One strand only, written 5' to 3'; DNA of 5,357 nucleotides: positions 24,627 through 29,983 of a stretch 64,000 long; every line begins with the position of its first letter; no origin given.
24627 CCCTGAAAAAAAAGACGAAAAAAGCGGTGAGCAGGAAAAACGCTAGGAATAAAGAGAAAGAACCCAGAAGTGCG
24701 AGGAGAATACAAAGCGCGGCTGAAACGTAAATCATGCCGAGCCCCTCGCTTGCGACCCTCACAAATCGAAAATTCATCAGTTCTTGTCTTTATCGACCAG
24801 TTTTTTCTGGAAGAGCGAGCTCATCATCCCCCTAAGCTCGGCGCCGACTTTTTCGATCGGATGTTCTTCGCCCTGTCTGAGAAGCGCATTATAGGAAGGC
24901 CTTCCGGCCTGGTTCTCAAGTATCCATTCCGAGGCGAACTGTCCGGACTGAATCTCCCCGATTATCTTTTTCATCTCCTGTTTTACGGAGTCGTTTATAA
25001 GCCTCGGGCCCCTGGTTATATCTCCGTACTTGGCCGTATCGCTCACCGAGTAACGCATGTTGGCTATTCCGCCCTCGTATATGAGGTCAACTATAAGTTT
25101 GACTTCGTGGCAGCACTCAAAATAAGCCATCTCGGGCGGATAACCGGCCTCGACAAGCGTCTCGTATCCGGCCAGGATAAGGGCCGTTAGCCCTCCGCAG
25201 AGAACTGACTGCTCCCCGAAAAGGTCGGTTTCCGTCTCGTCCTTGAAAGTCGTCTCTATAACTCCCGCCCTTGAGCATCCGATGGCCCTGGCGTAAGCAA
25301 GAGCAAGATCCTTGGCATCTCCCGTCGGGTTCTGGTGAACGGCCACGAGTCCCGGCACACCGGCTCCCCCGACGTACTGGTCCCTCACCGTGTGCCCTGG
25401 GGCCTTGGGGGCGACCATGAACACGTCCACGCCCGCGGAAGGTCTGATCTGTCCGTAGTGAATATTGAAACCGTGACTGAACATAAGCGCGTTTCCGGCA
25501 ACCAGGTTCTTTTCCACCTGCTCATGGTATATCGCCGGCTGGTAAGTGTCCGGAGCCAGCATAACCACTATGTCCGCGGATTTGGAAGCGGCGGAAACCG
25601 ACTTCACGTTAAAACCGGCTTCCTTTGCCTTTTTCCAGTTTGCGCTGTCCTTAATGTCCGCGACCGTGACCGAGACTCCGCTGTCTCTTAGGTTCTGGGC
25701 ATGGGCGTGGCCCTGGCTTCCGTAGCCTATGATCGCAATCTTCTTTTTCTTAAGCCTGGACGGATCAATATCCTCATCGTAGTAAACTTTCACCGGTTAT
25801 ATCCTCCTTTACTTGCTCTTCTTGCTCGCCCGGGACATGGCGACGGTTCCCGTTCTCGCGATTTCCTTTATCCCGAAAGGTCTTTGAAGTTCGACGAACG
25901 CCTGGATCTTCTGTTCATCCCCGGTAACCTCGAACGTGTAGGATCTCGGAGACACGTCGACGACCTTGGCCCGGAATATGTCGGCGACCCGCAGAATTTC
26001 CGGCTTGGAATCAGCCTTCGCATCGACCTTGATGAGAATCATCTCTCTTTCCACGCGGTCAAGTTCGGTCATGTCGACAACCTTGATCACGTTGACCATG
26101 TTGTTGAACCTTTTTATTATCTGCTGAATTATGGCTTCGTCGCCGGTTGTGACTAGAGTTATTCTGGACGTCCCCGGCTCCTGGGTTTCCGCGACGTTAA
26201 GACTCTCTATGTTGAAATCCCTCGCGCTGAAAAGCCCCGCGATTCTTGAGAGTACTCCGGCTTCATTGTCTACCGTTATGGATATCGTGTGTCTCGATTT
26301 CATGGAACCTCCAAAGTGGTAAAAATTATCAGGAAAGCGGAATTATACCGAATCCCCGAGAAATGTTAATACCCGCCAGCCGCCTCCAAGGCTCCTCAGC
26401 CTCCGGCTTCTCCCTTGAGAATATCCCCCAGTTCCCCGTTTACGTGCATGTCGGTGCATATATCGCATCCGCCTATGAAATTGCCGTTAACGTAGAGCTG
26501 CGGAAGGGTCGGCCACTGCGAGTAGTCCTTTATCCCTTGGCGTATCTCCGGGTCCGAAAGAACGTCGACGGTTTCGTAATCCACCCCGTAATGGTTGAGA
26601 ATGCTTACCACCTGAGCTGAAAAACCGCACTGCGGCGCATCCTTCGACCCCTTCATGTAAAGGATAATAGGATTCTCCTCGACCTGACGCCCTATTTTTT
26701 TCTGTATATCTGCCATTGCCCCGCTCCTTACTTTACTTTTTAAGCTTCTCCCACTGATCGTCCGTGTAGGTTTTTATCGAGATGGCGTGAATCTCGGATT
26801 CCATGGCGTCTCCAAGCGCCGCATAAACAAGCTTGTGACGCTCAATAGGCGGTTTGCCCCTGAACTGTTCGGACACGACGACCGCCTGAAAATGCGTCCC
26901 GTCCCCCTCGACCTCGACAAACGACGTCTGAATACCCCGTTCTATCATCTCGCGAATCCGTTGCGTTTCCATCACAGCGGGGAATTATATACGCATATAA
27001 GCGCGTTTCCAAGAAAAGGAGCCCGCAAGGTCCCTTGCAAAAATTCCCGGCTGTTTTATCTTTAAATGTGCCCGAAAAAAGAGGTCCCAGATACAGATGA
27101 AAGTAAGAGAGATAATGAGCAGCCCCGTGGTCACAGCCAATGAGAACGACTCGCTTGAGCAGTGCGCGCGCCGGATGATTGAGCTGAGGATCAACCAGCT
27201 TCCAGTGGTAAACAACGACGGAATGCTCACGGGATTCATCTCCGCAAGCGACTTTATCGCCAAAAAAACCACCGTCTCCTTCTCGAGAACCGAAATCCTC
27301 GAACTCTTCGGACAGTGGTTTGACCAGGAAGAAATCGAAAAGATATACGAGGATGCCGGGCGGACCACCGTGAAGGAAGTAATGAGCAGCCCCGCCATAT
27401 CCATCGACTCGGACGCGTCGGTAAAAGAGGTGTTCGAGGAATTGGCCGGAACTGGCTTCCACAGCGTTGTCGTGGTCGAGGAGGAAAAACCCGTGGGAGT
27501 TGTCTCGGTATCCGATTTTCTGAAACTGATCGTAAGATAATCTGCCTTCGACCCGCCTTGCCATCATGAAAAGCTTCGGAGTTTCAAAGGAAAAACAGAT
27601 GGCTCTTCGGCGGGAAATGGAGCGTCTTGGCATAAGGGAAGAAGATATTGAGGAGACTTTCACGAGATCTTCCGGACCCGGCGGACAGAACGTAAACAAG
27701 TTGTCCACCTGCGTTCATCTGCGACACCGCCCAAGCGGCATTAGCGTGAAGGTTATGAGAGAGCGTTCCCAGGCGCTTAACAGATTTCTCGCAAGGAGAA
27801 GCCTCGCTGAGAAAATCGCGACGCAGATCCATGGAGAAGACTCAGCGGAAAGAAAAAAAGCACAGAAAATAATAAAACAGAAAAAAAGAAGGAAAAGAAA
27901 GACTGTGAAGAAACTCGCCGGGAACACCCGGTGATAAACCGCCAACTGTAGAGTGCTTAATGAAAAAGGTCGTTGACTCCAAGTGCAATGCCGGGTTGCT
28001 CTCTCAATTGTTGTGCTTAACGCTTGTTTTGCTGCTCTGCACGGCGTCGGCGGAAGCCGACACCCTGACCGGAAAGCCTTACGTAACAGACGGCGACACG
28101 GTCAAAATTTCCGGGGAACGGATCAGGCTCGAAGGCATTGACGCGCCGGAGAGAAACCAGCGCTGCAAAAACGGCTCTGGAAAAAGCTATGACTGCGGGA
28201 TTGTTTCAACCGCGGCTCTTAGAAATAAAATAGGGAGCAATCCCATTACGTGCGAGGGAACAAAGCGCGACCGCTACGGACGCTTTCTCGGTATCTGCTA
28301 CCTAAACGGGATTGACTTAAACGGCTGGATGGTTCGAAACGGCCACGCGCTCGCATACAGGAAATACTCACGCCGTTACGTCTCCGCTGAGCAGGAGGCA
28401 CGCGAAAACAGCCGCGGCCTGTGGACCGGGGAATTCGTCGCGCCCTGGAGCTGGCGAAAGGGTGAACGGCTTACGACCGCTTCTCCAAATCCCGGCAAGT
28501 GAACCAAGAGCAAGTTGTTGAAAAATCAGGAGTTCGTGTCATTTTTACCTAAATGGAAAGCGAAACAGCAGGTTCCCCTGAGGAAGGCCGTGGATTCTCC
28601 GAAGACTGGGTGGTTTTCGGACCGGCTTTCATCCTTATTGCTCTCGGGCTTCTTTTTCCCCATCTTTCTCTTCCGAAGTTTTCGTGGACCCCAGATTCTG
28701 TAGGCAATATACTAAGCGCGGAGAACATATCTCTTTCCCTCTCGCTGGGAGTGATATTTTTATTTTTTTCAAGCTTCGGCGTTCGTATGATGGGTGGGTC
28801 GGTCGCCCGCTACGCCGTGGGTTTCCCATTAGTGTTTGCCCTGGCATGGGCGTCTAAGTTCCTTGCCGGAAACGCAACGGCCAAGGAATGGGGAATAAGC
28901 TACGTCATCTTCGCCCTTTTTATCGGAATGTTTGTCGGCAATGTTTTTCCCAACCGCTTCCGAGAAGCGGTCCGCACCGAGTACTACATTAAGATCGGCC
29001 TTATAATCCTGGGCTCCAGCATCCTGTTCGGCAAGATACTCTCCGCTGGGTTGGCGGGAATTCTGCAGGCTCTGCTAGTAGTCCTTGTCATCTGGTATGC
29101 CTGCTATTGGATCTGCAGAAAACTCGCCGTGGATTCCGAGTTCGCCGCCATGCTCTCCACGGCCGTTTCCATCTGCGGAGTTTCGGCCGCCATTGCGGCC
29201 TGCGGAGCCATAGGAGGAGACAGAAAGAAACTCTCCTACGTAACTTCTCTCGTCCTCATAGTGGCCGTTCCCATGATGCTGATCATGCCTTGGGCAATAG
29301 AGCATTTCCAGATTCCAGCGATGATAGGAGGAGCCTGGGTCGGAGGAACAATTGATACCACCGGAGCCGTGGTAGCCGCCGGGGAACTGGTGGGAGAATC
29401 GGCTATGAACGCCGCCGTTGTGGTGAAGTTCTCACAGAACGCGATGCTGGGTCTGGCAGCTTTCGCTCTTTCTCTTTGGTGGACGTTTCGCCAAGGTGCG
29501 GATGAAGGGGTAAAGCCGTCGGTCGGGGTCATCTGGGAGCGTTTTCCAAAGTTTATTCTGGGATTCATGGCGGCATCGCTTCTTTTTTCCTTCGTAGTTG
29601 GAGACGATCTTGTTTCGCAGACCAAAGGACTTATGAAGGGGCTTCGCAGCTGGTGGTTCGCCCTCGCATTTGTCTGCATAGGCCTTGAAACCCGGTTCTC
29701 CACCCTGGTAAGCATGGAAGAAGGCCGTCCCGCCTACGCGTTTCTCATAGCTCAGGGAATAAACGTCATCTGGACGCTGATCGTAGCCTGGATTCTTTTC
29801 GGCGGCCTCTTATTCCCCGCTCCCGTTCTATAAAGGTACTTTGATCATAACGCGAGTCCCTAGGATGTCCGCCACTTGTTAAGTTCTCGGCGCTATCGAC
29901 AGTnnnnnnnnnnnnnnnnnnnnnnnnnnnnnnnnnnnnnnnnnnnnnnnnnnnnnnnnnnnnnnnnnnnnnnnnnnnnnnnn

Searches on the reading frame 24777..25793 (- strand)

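Call 35: search_protein_families(library=ncbifam, proteins=[window:24777-25793:-], max_evalue=0.00001)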
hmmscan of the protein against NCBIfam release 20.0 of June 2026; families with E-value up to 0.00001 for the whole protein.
window:24777-25793:- (338 aa): 7 families
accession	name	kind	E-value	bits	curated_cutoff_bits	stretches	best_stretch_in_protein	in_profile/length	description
NF004017.0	PRK05479.1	equivalog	6.6e-165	547.8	336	1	1-335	2-336/337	ketol-acid reductoisomerase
NF009940.0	PRK13403.1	equivalog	7.5e-141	468.8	406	1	1-333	1-333/335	ketol-acid reductoisomerase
TIGR00465.1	ilvC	equivalog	9.7e-136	451.8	226.15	1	14-325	1-311/314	ketol-acid reductoisomerase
NF003557.0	PRK05225.1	equivalog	2.4e-61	207.8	713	2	12-222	33-249/491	ketol-acid reductoisomerase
NF043037.1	ThreonDh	equivalog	1.2e-06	28.1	350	1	16-85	2-71/297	L-threonate dehydrogenase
TIGR00936.1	ahcY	equivalog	1.2e-06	27.7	497.6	1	16-79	205-267/416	adenosylhomocysteinase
NF004005.0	PRK05476.2-3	equivalog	7.7e-06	24.9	275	0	17-80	209-271/418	adenosylhomocysteinase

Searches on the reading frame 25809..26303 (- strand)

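Call 35: search_protein_families(library=ncbifam, proteins=[window:25809-26303:-], max_evalue=0.00001)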
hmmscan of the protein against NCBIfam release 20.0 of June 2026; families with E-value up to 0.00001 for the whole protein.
window:25809-26303:- (164 aa): 5 families
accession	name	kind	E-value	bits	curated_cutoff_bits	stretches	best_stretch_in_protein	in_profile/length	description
NF008864.0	PRK11895.1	equivalog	2.7e-66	222.3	119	1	3-162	2-161/164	acetolactate synthase small subunit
TIGR00119.1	acolac_sm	equivalog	4.3e-60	202.2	56.9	1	4-159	2-157/158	acetolactate synthase small subunit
NF006036.0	PRK08178.1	equivalog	3.2e-12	46.3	128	1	4-79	14-88/102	acetolactate synthase small subunit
NF005233.0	PRK06737.1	equivalog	4.2e-11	42.8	102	1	5-75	3-73/76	ACT domain-containing protein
NF010078.0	PRK13562.1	equivalog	2.3e-08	33.9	96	1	6-77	4-76/84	ACT domain-containing protein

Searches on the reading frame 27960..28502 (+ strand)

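Call 36: search_protein_families(library=ncbifam, proteins=[window:27960-28502:+], max_evalue=1e-10)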
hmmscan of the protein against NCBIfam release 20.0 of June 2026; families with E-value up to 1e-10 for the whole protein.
window:27960-28502:+ (180 aa): 3 families
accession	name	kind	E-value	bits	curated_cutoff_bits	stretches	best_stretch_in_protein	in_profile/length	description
NF005082.0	PRK06518.1-2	subfamily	1.2e-12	48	367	1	51-169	60-182/196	hypothetical protein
NF047969.1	CaNuclEcnA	equivalog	1.9e-12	47.4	180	0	99-156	89-149/151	calcium-activated nuclease EcnA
NF005083.0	PRK06518.1-3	subfamily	5.5e-12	45.5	283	1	42-168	55-183/193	hypothetical protein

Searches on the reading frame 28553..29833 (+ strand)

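Call 36: search_protein_families(library=ncbifam, proteins=[window:28553-29833:+], max_evalue=1e-10)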
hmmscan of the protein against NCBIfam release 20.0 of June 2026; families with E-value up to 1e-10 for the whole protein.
window:28553-29833:+ (426 aa): 1 family
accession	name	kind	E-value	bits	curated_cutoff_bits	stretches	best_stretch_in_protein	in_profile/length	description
TIGR00698.1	TIGR00698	subfamily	1.8e-24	86.6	232.6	1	101-414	17-326/335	YeiH family putative sulfate export transporter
